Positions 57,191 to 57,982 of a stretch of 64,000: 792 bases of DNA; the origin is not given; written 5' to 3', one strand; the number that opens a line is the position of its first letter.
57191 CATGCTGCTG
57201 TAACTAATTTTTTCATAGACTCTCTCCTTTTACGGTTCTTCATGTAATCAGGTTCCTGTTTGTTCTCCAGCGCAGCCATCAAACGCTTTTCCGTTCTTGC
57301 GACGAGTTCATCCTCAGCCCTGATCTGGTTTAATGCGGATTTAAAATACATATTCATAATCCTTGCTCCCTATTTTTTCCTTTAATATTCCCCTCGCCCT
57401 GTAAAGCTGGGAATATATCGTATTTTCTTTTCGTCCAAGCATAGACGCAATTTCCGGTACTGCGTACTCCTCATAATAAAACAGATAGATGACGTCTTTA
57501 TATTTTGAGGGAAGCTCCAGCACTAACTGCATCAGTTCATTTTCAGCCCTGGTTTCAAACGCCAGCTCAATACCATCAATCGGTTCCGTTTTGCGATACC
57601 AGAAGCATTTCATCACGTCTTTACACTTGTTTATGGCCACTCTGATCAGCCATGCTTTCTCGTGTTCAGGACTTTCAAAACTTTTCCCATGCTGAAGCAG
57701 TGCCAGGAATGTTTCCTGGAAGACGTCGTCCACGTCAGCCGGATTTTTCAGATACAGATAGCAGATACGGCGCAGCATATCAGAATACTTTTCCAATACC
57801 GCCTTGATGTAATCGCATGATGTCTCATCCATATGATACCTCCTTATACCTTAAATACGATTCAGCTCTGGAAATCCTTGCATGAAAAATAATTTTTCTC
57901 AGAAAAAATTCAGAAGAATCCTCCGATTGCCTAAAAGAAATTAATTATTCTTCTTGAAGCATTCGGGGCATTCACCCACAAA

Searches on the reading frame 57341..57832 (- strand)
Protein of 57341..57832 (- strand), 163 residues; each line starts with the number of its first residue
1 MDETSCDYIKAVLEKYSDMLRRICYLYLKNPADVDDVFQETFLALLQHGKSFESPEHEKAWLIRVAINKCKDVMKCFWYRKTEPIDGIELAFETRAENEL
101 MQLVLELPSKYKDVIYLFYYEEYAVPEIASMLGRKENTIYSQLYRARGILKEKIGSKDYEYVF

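Call 34: find_encoding_contigs(protein=window:57341-57832:-, flank=10000, max_places=6)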
Protein window:57341-57832:- (163 aa): 1 contig read that carries it; 1 place shown.
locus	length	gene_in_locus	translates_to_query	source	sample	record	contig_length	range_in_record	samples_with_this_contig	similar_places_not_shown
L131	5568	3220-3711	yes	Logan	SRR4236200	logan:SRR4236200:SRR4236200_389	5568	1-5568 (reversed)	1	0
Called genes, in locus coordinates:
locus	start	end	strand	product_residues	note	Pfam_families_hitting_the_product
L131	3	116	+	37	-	?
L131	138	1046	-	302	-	PF01297:ZnuA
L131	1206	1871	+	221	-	PF00005:ABC_tran, PF02463:SMC_N (faint), PF13304:AAA_21 (faint)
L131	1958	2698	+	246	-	PF00950:ABC-3, PF01032:FecCD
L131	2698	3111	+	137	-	PF01475:FUR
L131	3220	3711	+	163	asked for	PF04542:Sigma70_r2, PF08281:Sigma70_r4_2, PF06056:Terminase_5 (weak)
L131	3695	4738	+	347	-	PF23750:RsgI_M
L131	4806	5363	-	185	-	PF10865:DUF2703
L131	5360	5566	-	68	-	?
